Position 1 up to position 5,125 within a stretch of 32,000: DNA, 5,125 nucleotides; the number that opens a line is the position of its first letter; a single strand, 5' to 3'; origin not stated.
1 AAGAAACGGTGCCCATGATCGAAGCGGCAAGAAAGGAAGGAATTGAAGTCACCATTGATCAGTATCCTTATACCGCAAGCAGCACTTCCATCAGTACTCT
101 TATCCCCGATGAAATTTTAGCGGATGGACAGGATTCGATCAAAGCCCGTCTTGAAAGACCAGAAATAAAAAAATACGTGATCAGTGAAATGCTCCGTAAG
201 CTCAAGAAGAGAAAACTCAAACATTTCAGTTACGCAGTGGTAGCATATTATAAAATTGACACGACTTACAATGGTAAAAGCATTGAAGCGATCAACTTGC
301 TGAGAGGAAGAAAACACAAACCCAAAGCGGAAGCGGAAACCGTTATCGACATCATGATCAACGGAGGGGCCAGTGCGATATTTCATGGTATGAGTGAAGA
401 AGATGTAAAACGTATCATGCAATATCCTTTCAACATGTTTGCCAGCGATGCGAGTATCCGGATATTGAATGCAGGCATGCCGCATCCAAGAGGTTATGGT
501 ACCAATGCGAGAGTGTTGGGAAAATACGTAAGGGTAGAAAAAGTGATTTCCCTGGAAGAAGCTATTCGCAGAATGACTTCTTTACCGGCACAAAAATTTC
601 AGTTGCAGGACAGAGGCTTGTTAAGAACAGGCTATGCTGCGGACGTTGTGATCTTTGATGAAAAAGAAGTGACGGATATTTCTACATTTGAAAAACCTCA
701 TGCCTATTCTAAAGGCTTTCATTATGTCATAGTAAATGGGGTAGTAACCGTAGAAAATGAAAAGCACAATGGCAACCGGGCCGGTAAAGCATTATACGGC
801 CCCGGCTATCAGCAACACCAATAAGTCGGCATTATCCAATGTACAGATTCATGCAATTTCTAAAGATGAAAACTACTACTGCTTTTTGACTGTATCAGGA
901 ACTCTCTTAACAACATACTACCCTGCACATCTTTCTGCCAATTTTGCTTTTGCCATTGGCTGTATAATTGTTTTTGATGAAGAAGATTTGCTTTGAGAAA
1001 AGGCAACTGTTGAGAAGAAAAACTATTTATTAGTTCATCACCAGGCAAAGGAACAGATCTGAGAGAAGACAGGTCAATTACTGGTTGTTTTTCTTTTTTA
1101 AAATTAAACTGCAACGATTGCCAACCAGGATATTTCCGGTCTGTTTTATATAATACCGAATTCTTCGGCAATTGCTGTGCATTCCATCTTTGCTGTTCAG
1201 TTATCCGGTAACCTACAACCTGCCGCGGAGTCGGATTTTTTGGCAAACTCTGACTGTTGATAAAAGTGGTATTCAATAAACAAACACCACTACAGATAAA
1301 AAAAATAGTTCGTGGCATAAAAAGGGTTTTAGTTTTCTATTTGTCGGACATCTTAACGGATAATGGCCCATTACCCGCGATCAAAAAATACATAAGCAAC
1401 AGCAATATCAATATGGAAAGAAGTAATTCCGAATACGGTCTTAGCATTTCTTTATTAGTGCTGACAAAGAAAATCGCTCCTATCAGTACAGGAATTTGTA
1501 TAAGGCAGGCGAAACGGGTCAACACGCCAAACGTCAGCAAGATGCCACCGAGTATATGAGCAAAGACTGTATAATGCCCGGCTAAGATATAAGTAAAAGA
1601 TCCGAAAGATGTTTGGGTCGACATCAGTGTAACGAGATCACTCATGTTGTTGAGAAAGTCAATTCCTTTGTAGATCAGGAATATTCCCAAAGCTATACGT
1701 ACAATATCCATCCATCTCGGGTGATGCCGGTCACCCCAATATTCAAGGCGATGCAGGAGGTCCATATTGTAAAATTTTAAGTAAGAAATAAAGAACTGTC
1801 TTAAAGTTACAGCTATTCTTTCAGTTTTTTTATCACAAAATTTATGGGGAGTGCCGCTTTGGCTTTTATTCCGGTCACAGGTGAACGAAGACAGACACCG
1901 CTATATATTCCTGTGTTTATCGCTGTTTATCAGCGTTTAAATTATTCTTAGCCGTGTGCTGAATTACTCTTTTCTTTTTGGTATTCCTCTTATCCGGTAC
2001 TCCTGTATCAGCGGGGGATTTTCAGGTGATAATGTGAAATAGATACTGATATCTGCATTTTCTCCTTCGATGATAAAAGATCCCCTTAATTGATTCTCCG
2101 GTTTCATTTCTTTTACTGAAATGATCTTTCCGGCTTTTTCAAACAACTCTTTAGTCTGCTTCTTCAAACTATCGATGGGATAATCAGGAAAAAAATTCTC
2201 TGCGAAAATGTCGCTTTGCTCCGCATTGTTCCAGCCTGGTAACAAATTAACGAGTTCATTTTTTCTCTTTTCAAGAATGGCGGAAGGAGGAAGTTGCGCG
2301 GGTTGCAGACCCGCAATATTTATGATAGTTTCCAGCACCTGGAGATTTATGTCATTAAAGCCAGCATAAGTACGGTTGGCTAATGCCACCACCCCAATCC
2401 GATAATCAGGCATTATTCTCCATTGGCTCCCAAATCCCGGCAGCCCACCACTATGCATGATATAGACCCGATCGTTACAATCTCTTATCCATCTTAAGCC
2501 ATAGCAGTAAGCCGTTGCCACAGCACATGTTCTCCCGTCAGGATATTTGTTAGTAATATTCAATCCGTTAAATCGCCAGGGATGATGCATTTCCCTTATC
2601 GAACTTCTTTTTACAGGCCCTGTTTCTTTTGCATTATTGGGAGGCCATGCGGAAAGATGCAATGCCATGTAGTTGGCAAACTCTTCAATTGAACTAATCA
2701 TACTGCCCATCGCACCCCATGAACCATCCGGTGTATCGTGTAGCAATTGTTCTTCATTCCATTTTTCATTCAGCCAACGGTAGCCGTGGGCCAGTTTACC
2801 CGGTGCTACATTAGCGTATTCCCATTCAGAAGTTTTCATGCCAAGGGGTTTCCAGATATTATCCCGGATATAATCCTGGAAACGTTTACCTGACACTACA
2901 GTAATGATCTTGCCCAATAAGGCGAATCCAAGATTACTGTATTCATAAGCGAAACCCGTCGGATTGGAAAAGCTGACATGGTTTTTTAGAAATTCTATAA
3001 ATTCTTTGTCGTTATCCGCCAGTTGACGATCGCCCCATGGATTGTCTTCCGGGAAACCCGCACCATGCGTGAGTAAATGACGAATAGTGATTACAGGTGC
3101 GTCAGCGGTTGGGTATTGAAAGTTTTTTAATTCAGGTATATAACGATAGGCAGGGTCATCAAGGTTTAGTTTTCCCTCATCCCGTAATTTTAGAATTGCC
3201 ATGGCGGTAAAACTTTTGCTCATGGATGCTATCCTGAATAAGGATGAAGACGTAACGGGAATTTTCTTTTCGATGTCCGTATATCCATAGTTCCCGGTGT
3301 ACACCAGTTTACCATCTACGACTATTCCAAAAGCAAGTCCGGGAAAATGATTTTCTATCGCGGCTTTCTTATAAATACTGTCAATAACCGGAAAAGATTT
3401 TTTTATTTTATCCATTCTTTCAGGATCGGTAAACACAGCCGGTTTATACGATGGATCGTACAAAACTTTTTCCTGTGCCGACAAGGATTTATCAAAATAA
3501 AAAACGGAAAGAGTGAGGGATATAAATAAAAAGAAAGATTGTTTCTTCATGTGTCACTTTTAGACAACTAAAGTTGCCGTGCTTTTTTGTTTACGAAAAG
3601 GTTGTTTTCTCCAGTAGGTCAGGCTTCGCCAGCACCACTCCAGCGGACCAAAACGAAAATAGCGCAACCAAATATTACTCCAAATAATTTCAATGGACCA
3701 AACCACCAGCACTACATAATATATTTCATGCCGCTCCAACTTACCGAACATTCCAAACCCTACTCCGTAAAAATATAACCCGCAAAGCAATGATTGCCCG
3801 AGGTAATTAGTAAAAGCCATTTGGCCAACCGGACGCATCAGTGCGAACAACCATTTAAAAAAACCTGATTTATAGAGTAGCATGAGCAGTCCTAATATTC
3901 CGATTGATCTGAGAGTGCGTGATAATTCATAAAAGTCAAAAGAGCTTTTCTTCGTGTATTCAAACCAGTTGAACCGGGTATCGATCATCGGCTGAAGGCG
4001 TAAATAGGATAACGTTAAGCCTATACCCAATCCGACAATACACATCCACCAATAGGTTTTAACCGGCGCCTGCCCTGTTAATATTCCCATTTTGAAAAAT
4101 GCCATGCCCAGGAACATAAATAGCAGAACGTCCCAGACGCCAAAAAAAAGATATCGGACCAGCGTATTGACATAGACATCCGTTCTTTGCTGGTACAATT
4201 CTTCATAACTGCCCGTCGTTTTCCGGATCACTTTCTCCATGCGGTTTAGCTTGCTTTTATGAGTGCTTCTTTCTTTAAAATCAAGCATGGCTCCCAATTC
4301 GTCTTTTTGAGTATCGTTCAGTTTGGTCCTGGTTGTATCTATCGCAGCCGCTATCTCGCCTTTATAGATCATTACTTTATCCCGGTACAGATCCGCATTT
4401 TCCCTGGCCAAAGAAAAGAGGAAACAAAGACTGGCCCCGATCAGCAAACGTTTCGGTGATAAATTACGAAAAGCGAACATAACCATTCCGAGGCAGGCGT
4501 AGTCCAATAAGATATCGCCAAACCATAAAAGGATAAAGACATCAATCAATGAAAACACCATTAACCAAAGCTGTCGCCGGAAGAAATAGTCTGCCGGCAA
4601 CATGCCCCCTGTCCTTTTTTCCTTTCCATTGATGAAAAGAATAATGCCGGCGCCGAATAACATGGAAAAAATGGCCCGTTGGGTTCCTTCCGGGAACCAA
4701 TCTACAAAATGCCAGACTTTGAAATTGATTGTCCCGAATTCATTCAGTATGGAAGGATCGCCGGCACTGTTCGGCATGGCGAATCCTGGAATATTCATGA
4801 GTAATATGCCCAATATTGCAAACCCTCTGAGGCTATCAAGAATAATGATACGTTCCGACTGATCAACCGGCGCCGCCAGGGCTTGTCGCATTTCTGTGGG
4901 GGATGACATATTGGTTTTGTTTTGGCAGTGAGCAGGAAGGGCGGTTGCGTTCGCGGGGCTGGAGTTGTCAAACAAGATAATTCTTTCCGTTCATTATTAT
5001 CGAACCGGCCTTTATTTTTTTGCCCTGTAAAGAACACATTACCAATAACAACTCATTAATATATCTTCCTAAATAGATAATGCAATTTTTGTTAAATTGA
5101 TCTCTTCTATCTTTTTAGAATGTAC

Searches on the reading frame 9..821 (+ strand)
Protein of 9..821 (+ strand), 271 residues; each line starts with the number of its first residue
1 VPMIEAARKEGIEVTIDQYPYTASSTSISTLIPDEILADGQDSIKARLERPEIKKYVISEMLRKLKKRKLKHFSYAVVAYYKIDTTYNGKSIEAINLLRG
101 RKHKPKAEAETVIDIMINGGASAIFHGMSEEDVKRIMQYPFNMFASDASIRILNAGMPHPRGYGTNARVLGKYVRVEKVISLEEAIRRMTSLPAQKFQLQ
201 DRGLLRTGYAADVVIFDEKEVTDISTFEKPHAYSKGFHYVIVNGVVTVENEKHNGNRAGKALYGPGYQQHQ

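Call 12: search_protein_families(library=pfam, proteins=[window:9-821:+], max_evalue=0.001)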
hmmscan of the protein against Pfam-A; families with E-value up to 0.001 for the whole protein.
window:9-821:+ (271 aa): 2 families
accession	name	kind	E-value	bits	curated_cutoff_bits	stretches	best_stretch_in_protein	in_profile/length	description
PF07969.17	Amidohydro_3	-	4.2e-15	56.6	29.7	1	131-248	357-472/472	Amidohydrolase family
PF01979.26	Amidohydro_1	-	2.2e-05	24.3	25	1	172-244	275-342/345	Amidohydrolase family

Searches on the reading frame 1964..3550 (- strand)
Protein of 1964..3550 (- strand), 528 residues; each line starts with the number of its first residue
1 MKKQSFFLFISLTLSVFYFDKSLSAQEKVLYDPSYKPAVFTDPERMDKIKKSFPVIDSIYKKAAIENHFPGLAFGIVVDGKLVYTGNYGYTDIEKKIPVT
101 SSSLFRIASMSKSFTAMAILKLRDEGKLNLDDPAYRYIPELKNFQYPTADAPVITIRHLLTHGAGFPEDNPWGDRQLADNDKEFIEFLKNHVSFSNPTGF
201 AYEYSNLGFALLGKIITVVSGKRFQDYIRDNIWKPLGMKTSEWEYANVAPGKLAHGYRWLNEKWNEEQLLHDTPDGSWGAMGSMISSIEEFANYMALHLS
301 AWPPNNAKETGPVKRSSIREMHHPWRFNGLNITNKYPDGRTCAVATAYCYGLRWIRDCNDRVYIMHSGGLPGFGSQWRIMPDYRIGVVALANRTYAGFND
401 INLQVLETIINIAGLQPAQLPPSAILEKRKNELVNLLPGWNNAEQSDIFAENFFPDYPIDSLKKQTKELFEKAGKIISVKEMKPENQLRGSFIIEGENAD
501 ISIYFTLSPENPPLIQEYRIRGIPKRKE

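Call 12: search_protein_families(library=pfam, proteins=[window:1964-3550:-], max_evalue=0.001)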
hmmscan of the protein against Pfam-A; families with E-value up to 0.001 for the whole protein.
window:1964-3550:- (528 aa): 1 family
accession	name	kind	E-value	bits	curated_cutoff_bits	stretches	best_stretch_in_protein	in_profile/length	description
PF00144.29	Beta-lactamase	-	1.5e-63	215.5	27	1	59-397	4-316/329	Beta-lactamase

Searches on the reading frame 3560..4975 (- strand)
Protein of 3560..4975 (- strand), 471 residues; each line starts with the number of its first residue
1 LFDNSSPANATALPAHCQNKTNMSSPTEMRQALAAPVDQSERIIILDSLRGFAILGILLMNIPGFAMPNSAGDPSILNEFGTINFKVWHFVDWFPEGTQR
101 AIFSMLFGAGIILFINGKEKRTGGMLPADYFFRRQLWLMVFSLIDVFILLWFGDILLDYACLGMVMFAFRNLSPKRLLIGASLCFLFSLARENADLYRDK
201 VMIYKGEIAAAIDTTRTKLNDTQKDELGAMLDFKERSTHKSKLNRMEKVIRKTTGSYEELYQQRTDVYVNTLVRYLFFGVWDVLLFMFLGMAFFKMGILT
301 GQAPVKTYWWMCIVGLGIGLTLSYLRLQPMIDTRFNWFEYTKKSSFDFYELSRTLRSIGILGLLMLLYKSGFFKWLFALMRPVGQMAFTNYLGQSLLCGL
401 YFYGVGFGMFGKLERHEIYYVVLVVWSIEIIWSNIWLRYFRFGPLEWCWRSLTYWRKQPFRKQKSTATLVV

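Call 12: search_protein_families(library=pfam, proteins=[window:3560-4975:-], max_evalue=0.001)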
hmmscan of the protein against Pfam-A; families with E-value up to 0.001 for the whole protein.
window:3560-4975:- (471 aa): 1 family
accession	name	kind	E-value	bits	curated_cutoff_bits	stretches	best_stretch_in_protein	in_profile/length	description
PF04235.18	DUF418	-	2e-37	129.1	23.6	1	294-456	2-163/163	Protein of unknown function (DUF418)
